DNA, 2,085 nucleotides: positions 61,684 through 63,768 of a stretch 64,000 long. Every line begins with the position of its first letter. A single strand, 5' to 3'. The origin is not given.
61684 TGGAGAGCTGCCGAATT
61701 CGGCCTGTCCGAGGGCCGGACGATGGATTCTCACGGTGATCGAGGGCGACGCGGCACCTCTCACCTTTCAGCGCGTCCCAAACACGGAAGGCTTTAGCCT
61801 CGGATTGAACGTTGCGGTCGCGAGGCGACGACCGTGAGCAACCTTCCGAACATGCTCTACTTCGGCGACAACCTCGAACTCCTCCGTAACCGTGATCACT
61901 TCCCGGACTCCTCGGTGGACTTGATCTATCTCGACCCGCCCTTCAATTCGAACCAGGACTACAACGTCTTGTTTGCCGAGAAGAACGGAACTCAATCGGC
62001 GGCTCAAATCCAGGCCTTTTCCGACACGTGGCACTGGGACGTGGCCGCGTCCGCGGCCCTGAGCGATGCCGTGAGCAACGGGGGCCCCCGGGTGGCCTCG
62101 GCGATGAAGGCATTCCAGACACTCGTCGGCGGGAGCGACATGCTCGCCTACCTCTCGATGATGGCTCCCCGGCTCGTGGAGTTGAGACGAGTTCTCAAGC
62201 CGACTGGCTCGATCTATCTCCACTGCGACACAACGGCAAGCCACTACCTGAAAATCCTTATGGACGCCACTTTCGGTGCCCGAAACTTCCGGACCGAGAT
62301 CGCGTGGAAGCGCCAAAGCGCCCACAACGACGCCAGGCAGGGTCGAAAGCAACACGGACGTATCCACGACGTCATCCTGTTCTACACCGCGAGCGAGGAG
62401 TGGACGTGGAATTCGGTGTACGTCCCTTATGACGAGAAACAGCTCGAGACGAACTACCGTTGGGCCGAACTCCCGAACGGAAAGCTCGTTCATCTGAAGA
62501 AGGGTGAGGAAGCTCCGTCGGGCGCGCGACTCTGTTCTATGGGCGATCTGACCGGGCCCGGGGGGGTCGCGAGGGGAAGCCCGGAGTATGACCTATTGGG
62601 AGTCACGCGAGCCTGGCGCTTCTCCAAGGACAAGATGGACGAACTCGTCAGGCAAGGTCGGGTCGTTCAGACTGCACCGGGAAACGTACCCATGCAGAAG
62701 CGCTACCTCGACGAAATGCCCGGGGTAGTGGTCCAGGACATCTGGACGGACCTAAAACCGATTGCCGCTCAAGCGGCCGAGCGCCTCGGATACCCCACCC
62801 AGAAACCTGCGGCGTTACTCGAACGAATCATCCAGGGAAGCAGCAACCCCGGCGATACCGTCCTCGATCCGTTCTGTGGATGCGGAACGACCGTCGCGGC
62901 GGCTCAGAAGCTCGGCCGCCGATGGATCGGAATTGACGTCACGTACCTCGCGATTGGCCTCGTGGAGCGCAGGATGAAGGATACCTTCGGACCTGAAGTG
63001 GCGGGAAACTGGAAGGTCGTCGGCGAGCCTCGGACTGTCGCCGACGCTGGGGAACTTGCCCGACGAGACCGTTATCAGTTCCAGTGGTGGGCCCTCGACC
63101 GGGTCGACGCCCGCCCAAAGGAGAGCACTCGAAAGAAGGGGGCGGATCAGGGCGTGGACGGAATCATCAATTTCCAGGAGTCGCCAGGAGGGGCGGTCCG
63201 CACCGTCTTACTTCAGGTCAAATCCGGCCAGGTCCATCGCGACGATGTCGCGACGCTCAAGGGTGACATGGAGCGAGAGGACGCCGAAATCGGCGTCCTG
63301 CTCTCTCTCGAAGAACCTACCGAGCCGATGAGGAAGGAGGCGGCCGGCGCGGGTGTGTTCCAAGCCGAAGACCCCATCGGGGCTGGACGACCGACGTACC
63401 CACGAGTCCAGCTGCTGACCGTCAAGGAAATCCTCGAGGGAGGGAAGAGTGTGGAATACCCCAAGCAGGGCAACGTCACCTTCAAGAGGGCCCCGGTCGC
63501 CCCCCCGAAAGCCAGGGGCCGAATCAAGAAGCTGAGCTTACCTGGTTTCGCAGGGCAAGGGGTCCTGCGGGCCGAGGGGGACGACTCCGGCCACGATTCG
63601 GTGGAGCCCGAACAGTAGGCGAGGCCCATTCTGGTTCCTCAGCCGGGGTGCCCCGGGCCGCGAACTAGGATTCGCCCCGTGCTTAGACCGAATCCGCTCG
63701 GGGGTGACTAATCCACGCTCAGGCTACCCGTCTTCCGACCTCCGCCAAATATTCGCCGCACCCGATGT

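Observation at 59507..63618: Tightly coupled four-gene cassette: DUF3696-type ABC ATPase, PIN-like protein, 100-aa ORF, DNA methyltransferase::Mrr-like endonuclease fusion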

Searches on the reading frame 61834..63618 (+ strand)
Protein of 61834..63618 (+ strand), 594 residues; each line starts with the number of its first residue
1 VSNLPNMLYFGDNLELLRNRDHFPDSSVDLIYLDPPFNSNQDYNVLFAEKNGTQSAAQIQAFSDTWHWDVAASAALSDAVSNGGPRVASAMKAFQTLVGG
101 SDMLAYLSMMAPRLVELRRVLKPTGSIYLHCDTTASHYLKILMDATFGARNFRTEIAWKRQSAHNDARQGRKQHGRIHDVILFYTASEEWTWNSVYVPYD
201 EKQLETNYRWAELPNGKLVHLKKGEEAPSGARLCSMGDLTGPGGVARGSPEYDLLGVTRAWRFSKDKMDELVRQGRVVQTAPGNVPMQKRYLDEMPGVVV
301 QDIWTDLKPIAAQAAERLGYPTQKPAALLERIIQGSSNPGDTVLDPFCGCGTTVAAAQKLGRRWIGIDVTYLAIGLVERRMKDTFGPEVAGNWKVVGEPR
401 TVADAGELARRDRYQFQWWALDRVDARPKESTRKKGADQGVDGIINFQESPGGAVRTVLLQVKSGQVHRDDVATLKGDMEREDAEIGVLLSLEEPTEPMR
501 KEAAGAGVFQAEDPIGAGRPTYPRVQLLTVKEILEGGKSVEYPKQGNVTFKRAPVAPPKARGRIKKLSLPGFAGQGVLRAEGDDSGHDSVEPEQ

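Call 3: search_protein_families(library=pfam, proteins=[window:61834-63615:+], max_evalue=0.1)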
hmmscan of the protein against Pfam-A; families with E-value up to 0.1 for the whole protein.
window:61834-63615:+ (594 aa): 7 families
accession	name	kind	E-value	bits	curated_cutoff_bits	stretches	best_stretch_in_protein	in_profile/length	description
PF01555.25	N6_N4_Mtase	-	3.6e-43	148.5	26.7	1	28-369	1-211/221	DNA methylase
PF22722.2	NA-iREase1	-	7.7e-09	35.9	27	1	419-532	8-103/106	NACHT-associated inactive Restriction Endonuclease 1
PF04471.18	Mrr_cat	-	6.6e-07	29.9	21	1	434-506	29-101/115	Restriction endonuclease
PF02086.21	MethyltransfD12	-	0.00062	20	22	0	26-58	174-207/253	D12 class N6 adenine-specific DNA methyltransferase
PF03602.21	Cons_hypoth95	-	0.021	15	24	0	24-46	110-132/182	Conserved hypothetical protein 95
PF01170.24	UPF0020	-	0.061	13.4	22.3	0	338-365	27-54/197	RMKL-like, methyltransferase domain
PF13649.12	Methyltransf_25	-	0.074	14.2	27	0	343-383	1-43/97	Methyltransferase domain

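Call 4: search_protein_families(library=padloc, proteins=[window:61834-63615:+], max_evalue=0.1)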
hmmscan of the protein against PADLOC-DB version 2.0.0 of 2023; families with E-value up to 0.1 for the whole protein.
window:61834-63615:+ (594 aa): 79 families (the best 25 are shown)
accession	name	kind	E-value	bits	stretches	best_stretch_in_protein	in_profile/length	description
PDLC03354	MTase_II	-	1.7e-59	200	2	105-384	128-385/425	Type II methyltransferase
PDLC03339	MTase_II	-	8.2e-54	180.9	3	293-384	184-274/399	Type II methyltransferase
PDLC03300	MTase_II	-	2.9e-44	149.4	2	276-384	176-279/302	Type II methyltransferase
PDLC03644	MTase_III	-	4.1e-44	149.2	2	106-396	109-408/542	Type III methyltransferase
PDLC03636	MTase_III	-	2.1e-36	123.8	3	102-189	92-176/575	Type III methyltransferase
PDLC03299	MTase_II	-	5.2e-36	122.7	3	302-382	179-258/296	Type II methyltransferase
PDLC03638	MTase_III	-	4.5e-35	119.2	1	105-388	430-684/816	Type III methyltransferase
PDLC03633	MTase_III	-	8.9e-35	118.4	3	319-431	291-395/616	Type III methyltransferase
PDLC03371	MTase_II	-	2e-32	110.8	2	293-370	172-241/260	Type II methyltransferase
PDLC03635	MTase_III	-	1.9e-31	107.5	2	287-379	477-571/708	Type III methyltransferase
PDLC03634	MTase_III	-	8e-29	99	1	6-357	95-426/621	Type III methyltransferase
PDLC03641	MTase_III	-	5e-28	96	2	101-376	179-446/657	Type III methyltransferase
PDLC03265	MTase_II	-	3.6e-27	93.7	1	105-385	72-332/333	Type II methyltransferase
PDLC03320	MTase_II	-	4.3e-25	86.5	3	299-382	193-275/289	Type II methyltransferase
PDLC03216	MTase_II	-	5.8e-24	82.8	2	320-383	194-257/364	Type II methyltransferase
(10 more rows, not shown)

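Call 5: search_protein_families(library=ncbifam, proteins=[window:61834-63615:+], max_evalue=0.1)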
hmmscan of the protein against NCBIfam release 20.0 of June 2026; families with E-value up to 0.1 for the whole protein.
window:61834-63615:+ (594 aa): 8 families
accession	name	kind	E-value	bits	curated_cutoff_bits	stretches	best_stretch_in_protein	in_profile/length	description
NF008572.0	PRK11524.1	equivalog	8.5e-29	100.6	292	3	317-382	192-257/294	adenine-specific DNA-methyltransferase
NF050803.1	DnaMtaseCcrMCaul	equivalog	8.8e-22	77.5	830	1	319-382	185-248/350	adenine-specific DNA-methyltransferase CcrM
NF010253.0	PRK13699.1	subfamily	6.6e-12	45.6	244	1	320-369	144-193/226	DNA methyltransferase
TIGR01177.1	TIGR01177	hypoth_equivalog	0.00029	20.3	316.55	1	339-370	182-213/330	TIGR01177 family methyltransferase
NF045667.1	MTase_DVU1556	equivalog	0.0021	17.5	155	1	337-374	20-58/213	DVU_1556 family methyltransferase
NF043040.1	corrin_prot_MT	hypoth_equivalog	0.0078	15.7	180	1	327-382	29-84/216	corrinoid protein-associated methyltransferase CpaM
TIGR00095.1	TIGR00095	equivalog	0.041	13.5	117.5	1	26-46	123-143/194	16S rRNA (guanine(966)-N(2))-methyltransferase RsmD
NF047649.1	MTase_UXPK_star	exception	0.051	12.6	460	0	335-373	73-114/283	methyltransferase/UXPK-star double selenoprotein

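Call 48: find_related_loci(query=window:61834-63615:+, collection=genome_contigs, flank=6000)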
Query window:61834-63615:+ (594 aa) in genome_contigs; peptide patterns used: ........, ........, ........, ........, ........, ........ (x = any residue, [..] = any of these).
452 stretches matched a pattern; 423 encode a relative of the query (tblastn E <= 1e-3); the best 80 are kept; 80 distinct loci.
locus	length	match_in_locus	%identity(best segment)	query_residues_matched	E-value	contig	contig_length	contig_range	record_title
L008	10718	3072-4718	59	6-568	0e+0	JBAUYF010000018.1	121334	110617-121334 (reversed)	MAG: Thermoplasmata archaeon isolate MFD09290_ilm_asm_bin4 k127_378633, whole genome shotgun sequence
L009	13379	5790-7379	56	6-553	0e+0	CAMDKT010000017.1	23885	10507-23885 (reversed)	MAG: Candidatus Sulfopaludibacter sp. SbA3 isolate ZH-13nov19-246 genome assembly, contig: ZH-13nov19-C3059, whole genom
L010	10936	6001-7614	57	5-561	0e+0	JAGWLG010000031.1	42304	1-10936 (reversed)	MAG: Thermoplasmata archaeon isolate REEB18 contig-150_990, whole genome shotgun sequence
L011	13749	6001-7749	54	5-589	0e+0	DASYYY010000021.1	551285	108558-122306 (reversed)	MAG TPA_asm: Thermoplasmata archaeon isolate SMAG_U6348 k141_54795, whole genome shotgun sequence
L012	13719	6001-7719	54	3-594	0e+0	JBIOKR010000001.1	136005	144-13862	MAG: Candidatus Lutacidiplasmatales archaeon isolate GcC5-34 k141_1704755_length_136005_cov_54.0000, whole genome shotgu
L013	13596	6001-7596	53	1-553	0e+0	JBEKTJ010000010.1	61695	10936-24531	MAG: Bryobacteraceae bacterium isolate SPRUCE 555 SPRUCE_555_10, whole genome shotgun sequence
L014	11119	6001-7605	55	2-556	0e+0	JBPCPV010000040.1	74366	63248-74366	MAG: Chloroflexia bacterium isolate TH_ant_mag_191 S1Ck127_9041018_flag_0_multi_26.9965_len_74366, whole genome shotgun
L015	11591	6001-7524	55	27-553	0e+0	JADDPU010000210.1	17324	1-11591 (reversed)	MAG: Rubrobacter sp. isolate LC3_4 AB19_LC3_476_length_17334_cov_99, whole genome shotgun sequence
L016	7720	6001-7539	54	4-536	0e+0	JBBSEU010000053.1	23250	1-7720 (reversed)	MAG: Aggregatilineales bacterium isolate LS1_sbin.58 LS1_sbin.58_K_209636_L_23250_cov_11.1199, whole genome shotgun sequ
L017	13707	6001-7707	49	6-578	0e+0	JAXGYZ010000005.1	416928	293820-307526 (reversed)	MAG: Anaerolineae bacterium isolate AnMBR.bin525 bin525_5, whole genome shotgun sequence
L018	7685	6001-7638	50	6-569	0e+0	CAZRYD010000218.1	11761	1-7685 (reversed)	MAG TPA_asm: uncultured Caldilineaceae bacterium isolate SRP323723_co1_132 genome assembly, contig: NODE_4622_length_117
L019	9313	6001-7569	50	6-553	0e+0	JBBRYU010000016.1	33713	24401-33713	MAG: Pyrinomonadales bacterium isolate La5_metabat2.163 La5_metabat2.163_K_2586736_L_33713_cov_12.2955, whole genome sho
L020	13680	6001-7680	51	1-553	0e+0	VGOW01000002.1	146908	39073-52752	MAG: Chloroflexi bacterium isolate M_DeepCast_65m_m1_226 M_DeepCast_65m_m1_226_Ga0194120_10000078, whole genome shotgun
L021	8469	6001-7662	51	6-576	0e+0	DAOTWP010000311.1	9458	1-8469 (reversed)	MAG TPA_asm: Anaerolineae bacterium isolate H14_151 k109_705451, whole genome shotgun sequence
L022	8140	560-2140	52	6-553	0e+0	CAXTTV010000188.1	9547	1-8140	MAG TPA_asm: uncultured Ktedonobacteraceae bacterium isolate public_SRR14721957_metawrap_bin.3 genome assembly, contig:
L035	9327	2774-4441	51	5-586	1e-176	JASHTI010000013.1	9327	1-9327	MAG: Thermoplasmata archaeon isolate JOPF149 JOPF_N102_contig_4283, whole genome shotgun sequence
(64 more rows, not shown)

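Call 54: search_protein_families(library=pfam, proteins=[L011:4371-5747:-, L011:3869-4555:-, L011:7721-8326:+, L011:2677-3195:-, L008:1305-2996:+, L008:844-1452:+, L008:4916-6019:+, L008:6089-7318:+, L011:8555-9043:+], max_evalue=0.001)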
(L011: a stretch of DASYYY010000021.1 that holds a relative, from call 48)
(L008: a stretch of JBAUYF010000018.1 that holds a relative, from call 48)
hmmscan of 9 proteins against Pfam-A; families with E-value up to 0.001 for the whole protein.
L011:4371-5747:- (458 aa): 5 families
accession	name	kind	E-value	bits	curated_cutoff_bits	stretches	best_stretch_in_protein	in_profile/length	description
PF13175.12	AAA_15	-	1.9e-27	97.3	32.1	2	319-389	295-373/374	AAA ATPase domain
PF13304.12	AAA_21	-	1.3e-21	78.5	27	2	287-390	216-303/304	AAA domain, putative AbiEii toxin, Type IV TA system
PF12476.13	DUF3696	-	3.2e-09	37.3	22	1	402-442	1-44/52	Protein of unknown function (DUF3696)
PF13476.12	AAA_23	-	3.8e-08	34.6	27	1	15-56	2-43/201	AAA domain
PF02463.25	SMC_N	-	0.00018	21.4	40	1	13-53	3-45/220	RecF/RecN/SMC N terminal domain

L011:3869-4555:- (228 aa): 0 families

L011:7721-8326:+ (202 aa): 0 families

L011:2677-3195:- (172 aa): 0 families

L008:1305-2996:+ (564 aa): 2 families
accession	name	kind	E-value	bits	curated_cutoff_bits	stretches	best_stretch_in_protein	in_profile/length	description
PF01609.27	DDE_Tnp_1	-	1.3e-27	97.3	23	1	352-533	8-200/200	Transposase DDE domain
PF04434.22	SWIM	-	8.8e-08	32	19.6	1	179-208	1-33/38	SWIM zinc finger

L008:844-1452:+ (203 aa): 0 families

L008:4916-6019:+ (368 aa): 3 families
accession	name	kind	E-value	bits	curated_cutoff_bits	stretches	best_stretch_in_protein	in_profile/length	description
PF00382.24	TFIIB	-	7.5e-36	122.5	23.6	2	146-233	4-91/92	Transcription factor TFIIB repeat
PF08271.17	Zn_Ribbon_TF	-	7.7e-14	51.4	29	1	39-74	3-38/43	TFIIB zinc-binding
PF22109.2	Zn_ribbon_tTFIIB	-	0.00051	20.3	28.6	1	37-65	10-39/40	Transcription factor IIB, zinc ribbon, Trypanosome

L008:6089-7318:+ (410 aa): 1 family
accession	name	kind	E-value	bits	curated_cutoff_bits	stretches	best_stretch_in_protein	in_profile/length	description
PF12705.13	PDDEXK_1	-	6.8e-35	121.6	22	1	16-276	2-247/247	PD-(D/E)XK nuclease superfamily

L011:8555-9043:+ (163 aa): 0 families

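Call 77: search_protein_families(library=padloc, proteins=[L011:4371-5747:-], max_evalue=0.01)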
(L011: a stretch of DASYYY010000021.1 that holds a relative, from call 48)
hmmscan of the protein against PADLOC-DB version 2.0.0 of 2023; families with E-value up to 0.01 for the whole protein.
L011:4371-5747:- (458 aa): 122 families (the best 25 are shown)
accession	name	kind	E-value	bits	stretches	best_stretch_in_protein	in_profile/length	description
PDLC03878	NsnB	-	3e-57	193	1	13-443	3-335/345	-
PDLC04707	PDC-M55A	-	3.6e-52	175.8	2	276-454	233-413/421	-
PDLC04148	HEC-03B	-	1.8e-44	150.5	1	15-447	5-441/458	-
PDLC02979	AriA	-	6.7e-29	99.8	2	319-389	294-372/373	-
PDLC02980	AriA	-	2.3e-21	75.1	2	302-390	220-303/304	-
PDLC04177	HEC-01A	-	8.8e-19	65.8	2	303-390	256-340/393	-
PDLC04178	HEC-01A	-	9.9e-16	55.7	2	10-104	7-92/399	-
PDLC00069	GajA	-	1.2e-14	51.7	2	347-389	337-380/687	AAA ATPase domain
PDLC02981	AriAB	-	4.5e-14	50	2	346-390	332-377/694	-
PDLC00077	GajA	-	1.5e-13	48.2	2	347-390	336-380/616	AAA ATPase domain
PDLC02335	AbiLi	-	3.2e-13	47.5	1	17-408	55-249/326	AbiLi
PDLC00289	PtuA1|PtuA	-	4.3e-13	47.1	1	297-395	202-297/404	AAA ATPase domain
PDLC04180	HEC-01A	-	1.1e-12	45.9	1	324-417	254-341/382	-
PDLC04135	mad3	-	1.2e-12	46.1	2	14-122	4-87/374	mads_3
PDLC00070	GajA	-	2e-12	44.5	2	309-389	251-336/596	AAA ATPase domain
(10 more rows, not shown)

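Call 82: search_protein_families(library=pfam, proteins=[L010:4819-5871:-, L010:2745-3512:-, L010:7695-8417:+, L010:8603-10930:-, L012:3482-4567:-, L012:4771-5406:+, L012:7765-8772:+, L012:10319-13009:+, L035:952-2124:-, L035:5309-6799:-], max_evalue=0.001)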
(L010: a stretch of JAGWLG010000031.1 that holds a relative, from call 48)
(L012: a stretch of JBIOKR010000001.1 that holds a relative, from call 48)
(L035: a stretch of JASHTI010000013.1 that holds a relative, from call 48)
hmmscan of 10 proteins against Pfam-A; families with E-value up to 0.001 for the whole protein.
L010:4819-5871:- (350 aa): 0 families

L010:2745-3512:- (255 aa): 0 families

L010:7695-8417:+ (241 aa): 0 families

L010:8603-10930:- (775 aa): 1 family
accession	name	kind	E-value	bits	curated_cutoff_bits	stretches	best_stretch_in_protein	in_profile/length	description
PF13646.12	HEAT_2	-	3.5e-05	24.4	27.7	0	651-732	5-85/88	HEAT repeats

L012:3482-4567:- (361 aa): 1 family
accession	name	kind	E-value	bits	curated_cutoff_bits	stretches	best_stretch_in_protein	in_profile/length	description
PF01972.22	SDH_protease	-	7.1e-11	42.1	31.3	1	63-127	95-159/286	ClpP-like SDH-type serine proteinase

L012:4771-5406:+ (212 aa): 1 family
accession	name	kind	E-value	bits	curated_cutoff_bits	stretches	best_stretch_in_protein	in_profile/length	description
PF13185.12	GAF_2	-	2.2e-05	25.1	28.6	1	67-191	7-118/136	GAF domain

L012:7765-8772:+ (336 aa): 0 families

L012:10319-13009:+ (897 aa): 2 families
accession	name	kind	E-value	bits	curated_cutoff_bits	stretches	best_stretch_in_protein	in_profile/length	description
PF09250.16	Prim-Pol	-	9.1e-27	94.9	22.8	1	52-195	3-158/158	Bifunctional DNA primase/polymerase, N-terminal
PF08708.16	PriCT_1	-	1.7e-07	31.2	21.1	1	213-267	8-64/67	Primase C terminal 1 (PriCT-1)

L035:952-2124:- (390 aa): 1 family
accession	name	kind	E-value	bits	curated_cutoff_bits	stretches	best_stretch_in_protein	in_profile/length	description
PF01972.22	SDH_protease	-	2.8e-12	46.7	31.3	1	3-121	35-159/286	ClpP-like SDH-type serine proteinase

L035:5309-6799:- (496 aa): 2 families
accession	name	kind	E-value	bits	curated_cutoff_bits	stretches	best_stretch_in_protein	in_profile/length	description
PF13401.12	AAA_22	-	6.6e-06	26.9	27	1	100-247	6-116/130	AAA domain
PF13191.12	AAA_16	-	0.00078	20.4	32.6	0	91-232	12-149/167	AAA ATPase domain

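Call 84: search_solved_structures(query=window:61834-63615:+, max_evalue=0.001)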
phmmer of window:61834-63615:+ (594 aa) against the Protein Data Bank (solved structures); distinct sequences matched with E-value up to 0.001: 15.
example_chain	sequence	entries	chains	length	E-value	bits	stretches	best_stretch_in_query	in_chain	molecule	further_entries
8urk_A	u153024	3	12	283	7.4e-21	77.6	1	299-380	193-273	Methyltransferase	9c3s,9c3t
9c3u_A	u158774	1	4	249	7.4e-21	77.6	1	298-374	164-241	Methyltransferase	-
6k0w_B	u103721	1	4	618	4.3e-19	71.8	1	6-362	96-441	Adenine specific DNA methyltransferase (Mod)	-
6pbd_A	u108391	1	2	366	2.3e-17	66.1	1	317-368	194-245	Modification methylase CcrMI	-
1eg2_A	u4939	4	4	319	4.1e-13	52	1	303-369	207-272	MODIFICATION METHYLASE RSRI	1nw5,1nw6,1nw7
1g60_A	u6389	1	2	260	4.5e-13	51.9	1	317-370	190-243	Adenine-specific Methyltransferase MboIIA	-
1nw8_A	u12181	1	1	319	5e-13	51.7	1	304-369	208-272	MODIFICATION METHYLASE RSRI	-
4zcf_A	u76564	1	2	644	3.8e-11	45.5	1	3-189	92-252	Restriction endonuclease EcoP15I, modification subunit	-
5hfj_A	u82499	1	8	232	4.4e-11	45.3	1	310-369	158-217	Adenine specific DNA methyltransferase (DpnA)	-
5hek_A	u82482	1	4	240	4.7e-11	45.2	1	310-369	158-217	Adenine specific DNA methyltransferase (DpnA)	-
2zie_A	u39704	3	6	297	1.6e-08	36.9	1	318-377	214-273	Putative modification methylase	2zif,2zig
7dsu_A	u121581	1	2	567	3.3e-08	35.8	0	104-184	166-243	Mbo45V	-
8s9m_A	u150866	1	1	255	5.2e-08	35.2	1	316-371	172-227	DNA cytosine-N4 methyltransferase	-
8s9n_A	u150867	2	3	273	6.2e-08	34.9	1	316-371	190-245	DNA cytosine-N4 methyltransferase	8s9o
1boo_A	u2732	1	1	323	8.3e-06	27.9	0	319-370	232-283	PROTEIN (N-4 CYTOSINE-SPECIFIC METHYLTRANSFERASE PVU II)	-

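Call 103: search_dna_similar(query=window:61834-63615:+, collection=plasmids, mode=protein, max_rows=12, max_evalue=1e-20)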
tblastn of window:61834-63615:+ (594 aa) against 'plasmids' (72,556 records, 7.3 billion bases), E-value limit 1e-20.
Records with a match: 80; places in all: 81; records where one place covers at least 80% of the query: 8.
Best place of each record, by identity: <60% 80.
By first word of the organism name: Acinetobacter 32; Ligilactobacillus 4; Shinella 4; Rhizobium 3; Rhodococcus 3; Mesorhizobium 2; Sphingomonas 2; Nitrosomonas 2; Planktothrix 2; Sinorhizobium 1; and 25 more.
By predicted mobility (MOB-suite, as given by PLSDB): mobilizable 42; non-mobilizable 22; conjugative 16.
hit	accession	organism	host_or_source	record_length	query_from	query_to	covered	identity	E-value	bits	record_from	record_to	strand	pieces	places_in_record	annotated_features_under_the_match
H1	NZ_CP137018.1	Sinorhizobium fredii GR64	Phaseolus vulgaris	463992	20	559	88%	48.5%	7e-121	461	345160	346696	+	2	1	site-specific DNA-methyltransferase | DNA methyltransferase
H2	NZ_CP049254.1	Microbacterium amylolyticum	cell culture,soil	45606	6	563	94%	45.1%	9e-136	444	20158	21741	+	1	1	DNA methyltransferase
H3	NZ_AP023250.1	Mesorhizobium sp. 131-2-5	Lotus japonicus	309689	4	561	94%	44.0%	4e-129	425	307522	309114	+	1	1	site-specific DNA-methyltransferase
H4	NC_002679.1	Mesorhizobium japonicum MAFF 303099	-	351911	4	561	94%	44.0%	4e-129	425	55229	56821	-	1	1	site-specific DNA-methyltransferase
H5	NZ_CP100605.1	Bradyrhizobium sp. Ash2021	-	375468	6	536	89%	44.8%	2e-115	385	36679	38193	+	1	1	DNA methyltransferase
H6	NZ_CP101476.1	Cellulosimicrobium cellulans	water,poultry farm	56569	6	538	90%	43.3%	6e-118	392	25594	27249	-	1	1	DNA methyltransferase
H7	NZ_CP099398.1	Rhizobium sp. Pop5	Phaseolus vulgaris,Cell culture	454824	6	536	89%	39.7%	2e-99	338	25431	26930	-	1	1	DNA methyltransferase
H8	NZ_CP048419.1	Sphingomonas insulae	Cell,soil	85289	29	383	60%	40.3%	2e-75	269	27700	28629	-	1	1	site-specific DNA-methyltransferase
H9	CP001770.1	Spirosoma linguale DSM 74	-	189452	6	381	63%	37.7%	4e-71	256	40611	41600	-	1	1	DNA methylase N-4/N-6 domain protein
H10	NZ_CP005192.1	Sphingobium sp. MI1205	-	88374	8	383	63%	36.8%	8e-67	244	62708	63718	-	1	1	site-specific DNA-methyltransferase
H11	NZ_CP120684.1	Tunicatimonas pelagia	animal_env,cell culture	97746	6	381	63%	34.8%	2e-66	243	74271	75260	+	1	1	site-specific DNA-methyltransferase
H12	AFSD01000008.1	Agrobacterium tumefaciens F2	soil near Harbin Institute of Technology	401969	6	557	93%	23.5%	4e-27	124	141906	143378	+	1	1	mod: putative DNA methylase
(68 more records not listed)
